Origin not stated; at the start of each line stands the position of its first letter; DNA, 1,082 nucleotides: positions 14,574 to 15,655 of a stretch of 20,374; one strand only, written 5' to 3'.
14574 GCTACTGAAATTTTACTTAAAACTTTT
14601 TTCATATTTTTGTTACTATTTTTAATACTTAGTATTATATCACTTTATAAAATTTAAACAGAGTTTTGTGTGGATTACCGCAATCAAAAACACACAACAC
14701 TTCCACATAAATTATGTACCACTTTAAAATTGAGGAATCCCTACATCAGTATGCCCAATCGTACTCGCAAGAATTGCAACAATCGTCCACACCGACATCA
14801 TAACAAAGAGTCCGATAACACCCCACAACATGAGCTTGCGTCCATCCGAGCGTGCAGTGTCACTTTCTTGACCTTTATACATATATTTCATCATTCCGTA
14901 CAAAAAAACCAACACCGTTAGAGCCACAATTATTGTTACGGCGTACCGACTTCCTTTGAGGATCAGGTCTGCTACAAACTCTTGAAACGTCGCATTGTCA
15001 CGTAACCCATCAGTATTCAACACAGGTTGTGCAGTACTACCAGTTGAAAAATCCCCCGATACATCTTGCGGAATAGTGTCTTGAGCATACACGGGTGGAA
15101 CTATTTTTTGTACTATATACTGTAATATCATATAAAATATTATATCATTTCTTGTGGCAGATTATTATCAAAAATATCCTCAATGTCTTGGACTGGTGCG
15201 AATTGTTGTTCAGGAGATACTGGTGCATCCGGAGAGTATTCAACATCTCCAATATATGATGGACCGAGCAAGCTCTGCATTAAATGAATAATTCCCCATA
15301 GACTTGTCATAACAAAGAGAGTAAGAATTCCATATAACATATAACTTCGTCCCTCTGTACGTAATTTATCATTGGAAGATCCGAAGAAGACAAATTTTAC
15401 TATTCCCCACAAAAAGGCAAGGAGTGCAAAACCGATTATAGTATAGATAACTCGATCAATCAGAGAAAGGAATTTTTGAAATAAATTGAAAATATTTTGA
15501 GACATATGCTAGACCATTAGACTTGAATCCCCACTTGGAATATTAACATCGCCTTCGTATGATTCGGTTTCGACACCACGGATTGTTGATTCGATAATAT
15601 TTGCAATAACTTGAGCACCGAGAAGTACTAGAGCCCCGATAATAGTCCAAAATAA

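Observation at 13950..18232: Operon: methyltransferase, orphan SBP-fold protein, then six tandem VirB2/TrbC-like two-helix membrane proteins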

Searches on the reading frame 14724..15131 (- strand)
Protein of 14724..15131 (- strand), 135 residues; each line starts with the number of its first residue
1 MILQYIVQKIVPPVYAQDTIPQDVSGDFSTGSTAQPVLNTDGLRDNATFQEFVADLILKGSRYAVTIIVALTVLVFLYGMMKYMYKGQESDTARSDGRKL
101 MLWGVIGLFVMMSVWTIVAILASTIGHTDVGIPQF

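Call 4: search_protein_families(library=pfam, proteins=[window:14724-15131:-], max_evalue=1)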
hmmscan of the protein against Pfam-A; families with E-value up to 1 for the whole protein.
window:14724-15131:- (135 aa): 4 families
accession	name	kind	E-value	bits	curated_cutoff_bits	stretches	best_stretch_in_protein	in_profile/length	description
PF18895.5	T4SS_pilin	-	4.4e-07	30.3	26.6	1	62-120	14-70/71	Type IV secretion system pilin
PF04893.22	Yip1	-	0.0017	18.7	28.6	1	50-126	12-84/173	Yip1 domain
PF06570.16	DUF1129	-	0.0094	16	29.1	1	66-125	117-175/207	Protein of unknown function (DUF1129)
PF19779.4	DUF6264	-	0.024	15.3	31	1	65-122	85-141/183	Family of unknown function (DUF6264)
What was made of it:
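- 14724..15131 (-): Pilin of the c group, 135 aa, with a weak N-terminal signal-like segment. PF18895 30.3 bits (call 4).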

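Call 5: search_protein_families(library=ncbifam, proteins=[window:14724-15131:-], max_evalue=1)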
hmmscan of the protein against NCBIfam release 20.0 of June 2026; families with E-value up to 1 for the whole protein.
window:14724-15131:- (135 aa): 3 families
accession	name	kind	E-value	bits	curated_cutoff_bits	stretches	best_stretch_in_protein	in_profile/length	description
NF045849.1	ICE_MMCAP2_0565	equivalog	0.0023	17.6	40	1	65-125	20-80/80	Mbov_0395 family pilin-like conjugal transfer protein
NF000263.1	MATE_multi_NorM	equivalog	0.0071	15.8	950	1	50-121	50-122/459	multidrug efflux MATE transporter NorM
TIGR02866.1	CoxB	equivalog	0.014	14.9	147.7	1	63-121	17-80/202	cytochrome c oxidase subunit II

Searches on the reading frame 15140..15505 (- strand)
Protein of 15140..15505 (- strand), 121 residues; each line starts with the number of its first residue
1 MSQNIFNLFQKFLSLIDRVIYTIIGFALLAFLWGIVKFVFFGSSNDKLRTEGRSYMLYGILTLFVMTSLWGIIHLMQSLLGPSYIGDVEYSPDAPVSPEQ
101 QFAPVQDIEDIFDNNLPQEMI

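Call 4: search_protein_families(library=pfam, proteins=[window:15140-15505:-], max_evalue=1)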
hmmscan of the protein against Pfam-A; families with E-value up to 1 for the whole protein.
window:15140-15505:- (121 aa): 8 families
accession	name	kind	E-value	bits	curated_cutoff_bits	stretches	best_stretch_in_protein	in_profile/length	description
PF10251.14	PEN-2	-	0.0025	18.6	25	1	20-73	11-71/93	Presenilin enhancer-2 subunit of gamma secretase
PF12725.13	DUF3810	-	0.0026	17.6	28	1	8-79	19-88/311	Protein of unknown function (DUF3810)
PF18895.5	T4SS_pilin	-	0.0042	17.6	26.6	1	4-73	4-68/71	Type IV secretion system pilin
PF18920.5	DUF5671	-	0.047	14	28.4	1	17-81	47-107/132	Domain of unknown function (DUF5671)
PF05931.16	AgrD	-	0.18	12.3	22.7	1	4-31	1-29/45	Staphylococcal AgrD protein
PF02238.20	COX7a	-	0.19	12.6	22.1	0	48-74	20-46/53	Cytochrome c oxidase subunit VII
PF02203.21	TarH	-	0.36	11.1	25.2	1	13-50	5-42/177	Tar ligand binding domain homologue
PF13623.11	SurA_N_2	-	0.53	10.6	28.5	0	19-46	11-41/145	SurA-like N-terminal domain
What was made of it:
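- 15140..15505 (-): Pilin of the c group, 121 aa. It has no signal peptide and an acidic C-terminal tail. PF18895 scores only 17.6 bits, below the cut-off (call 4).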

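Call 5: search_protein_families(library=ncbifam, proteins=[window:15140-15505:-], max_evalue=1)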
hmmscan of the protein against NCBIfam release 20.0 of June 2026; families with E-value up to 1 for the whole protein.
window:15140-15505:- (121 aa): 2 families
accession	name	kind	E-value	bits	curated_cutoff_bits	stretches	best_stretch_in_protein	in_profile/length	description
NF041554.1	SA1362_fam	subfamily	0.22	11.7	42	1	5-55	17-61/70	SA1362 family protein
NF038305.1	HpsJ_fam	subfamily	0.22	11.4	60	1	12-76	40-93/234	HpsJ family protein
